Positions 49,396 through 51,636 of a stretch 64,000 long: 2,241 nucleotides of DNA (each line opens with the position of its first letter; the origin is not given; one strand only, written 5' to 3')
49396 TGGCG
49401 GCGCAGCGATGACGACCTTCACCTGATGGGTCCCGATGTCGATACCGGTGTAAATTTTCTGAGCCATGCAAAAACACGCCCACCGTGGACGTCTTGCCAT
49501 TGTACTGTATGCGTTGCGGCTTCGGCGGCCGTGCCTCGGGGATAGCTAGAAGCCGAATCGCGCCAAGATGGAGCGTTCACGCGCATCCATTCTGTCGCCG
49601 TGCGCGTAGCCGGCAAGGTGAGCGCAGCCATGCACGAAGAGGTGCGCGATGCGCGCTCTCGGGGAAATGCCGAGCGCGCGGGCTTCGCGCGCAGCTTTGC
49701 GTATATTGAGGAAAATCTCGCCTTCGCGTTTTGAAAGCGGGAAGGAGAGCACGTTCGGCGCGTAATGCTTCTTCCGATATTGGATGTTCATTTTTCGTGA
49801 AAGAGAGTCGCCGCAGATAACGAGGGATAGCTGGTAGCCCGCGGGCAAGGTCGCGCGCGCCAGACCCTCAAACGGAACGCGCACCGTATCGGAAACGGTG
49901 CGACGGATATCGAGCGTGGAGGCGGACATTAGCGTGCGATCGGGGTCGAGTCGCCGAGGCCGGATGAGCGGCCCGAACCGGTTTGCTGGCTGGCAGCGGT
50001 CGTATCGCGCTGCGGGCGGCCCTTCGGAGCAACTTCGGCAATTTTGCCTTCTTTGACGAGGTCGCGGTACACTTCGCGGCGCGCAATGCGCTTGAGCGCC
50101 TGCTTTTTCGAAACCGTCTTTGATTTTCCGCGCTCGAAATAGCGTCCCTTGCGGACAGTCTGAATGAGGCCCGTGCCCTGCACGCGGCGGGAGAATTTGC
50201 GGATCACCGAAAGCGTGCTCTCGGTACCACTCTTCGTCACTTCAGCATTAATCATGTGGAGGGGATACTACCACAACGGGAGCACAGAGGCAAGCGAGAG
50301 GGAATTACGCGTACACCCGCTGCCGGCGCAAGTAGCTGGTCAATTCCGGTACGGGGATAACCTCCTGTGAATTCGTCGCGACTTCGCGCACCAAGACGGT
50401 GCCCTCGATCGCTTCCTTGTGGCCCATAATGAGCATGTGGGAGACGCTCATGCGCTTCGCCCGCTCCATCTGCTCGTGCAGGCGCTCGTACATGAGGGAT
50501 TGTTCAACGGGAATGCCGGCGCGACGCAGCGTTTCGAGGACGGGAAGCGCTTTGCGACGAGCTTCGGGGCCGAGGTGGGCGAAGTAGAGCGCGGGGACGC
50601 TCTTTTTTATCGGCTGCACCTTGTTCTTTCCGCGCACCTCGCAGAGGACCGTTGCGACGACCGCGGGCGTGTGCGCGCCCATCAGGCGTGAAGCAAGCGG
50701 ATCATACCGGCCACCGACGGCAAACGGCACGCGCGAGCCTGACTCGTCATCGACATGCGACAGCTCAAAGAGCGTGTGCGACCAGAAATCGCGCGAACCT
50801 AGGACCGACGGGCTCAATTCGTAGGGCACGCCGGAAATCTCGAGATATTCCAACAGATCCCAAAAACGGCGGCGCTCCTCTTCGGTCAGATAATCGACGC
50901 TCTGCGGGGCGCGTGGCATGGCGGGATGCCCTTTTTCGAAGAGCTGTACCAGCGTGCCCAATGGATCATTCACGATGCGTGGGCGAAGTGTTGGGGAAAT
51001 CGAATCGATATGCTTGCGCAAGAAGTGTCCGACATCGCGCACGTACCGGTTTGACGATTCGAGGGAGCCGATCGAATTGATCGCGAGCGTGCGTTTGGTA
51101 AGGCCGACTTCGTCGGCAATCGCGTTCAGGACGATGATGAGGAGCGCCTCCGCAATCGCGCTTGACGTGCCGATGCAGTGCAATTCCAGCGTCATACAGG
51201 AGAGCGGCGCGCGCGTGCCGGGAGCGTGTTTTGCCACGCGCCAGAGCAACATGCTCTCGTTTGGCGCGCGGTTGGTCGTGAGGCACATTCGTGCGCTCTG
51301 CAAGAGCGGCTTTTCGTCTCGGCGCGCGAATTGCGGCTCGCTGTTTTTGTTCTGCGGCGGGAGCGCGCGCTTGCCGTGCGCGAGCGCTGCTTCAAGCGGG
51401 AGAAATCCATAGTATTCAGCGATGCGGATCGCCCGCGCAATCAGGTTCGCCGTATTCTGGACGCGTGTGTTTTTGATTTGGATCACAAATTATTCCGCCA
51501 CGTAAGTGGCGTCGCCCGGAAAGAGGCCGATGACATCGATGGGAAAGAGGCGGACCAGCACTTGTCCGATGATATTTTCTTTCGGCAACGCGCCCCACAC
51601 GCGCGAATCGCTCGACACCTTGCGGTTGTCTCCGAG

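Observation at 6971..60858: Leaderless transcription appears to be the default: extended -10 boxes (TGnTAnnnT) sit 6-9 nt upstream of at least 18 start codons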

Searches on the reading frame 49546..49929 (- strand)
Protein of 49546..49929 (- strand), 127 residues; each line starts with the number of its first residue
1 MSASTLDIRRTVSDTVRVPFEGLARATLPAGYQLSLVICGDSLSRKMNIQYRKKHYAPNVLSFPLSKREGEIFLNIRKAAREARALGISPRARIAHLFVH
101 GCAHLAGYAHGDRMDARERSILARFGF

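Call 48: search_protein_families(library=pfam, proteins=[window:49546-49929:-], max_evalue=0.001)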
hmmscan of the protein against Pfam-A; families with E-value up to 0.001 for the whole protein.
window:49546-49929:- (127 aa): 1 family
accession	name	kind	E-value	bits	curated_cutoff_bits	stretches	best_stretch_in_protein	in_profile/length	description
PF02130.23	YbeY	-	3.5e-20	72.6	25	1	24-118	20-122/129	Endoribonuclease YbeY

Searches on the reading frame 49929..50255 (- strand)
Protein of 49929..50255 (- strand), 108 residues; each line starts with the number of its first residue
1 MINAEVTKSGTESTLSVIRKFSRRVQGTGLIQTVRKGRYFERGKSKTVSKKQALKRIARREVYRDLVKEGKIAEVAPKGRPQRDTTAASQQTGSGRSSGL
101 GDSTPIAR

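Call 48: search_protein_families(library=pfam, proteins=[window:49929-50255:-], max_evalue=0.001)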
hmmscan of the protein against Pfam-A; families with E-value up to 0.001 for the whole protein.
window:49929-50255:- (108 aa): 1 family
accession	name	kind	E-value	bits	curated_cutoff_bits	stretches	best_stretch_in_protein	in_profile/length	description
PF01165.25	Ribosomal_S21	-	0.0001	22.4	27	1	12-56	8-52/55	Ribosomal protein S21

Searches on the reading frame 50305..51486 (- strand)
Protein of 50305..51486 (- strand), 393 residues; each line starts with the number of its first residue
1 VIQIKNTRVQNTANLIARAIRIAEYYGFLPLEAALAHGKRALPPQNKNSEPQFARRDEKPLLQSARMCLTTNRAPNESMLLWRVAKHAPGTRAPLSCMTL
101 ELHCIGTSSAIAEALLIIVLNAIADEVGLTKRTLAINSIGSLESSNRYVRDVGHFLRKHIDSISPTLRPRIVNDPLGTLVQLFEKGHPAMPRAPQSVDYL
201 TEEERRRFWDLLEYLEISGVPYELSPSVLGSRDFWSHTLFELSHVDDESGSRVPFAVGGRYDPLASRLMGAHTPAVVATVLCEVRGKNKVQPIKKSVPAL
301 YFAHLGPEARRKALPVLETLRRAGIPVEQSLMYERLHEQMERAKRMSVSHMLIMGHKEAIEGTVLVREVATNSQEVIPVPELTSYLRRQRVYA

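Call 48: search_protein_families(library=pfam, proteins=[window:50305-51486:-], max_evalue=0.001)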
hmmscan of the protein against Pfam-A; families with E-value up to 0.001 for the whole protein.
window:50305-51486:- (393 aa): 1 family
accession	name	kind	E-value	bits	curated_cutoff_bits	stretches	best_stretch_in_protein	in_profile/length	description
PF03129.25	HGTP_anticodon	-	3.5e-10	40.3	21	1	308-388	13-93/94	Anticodon binding domain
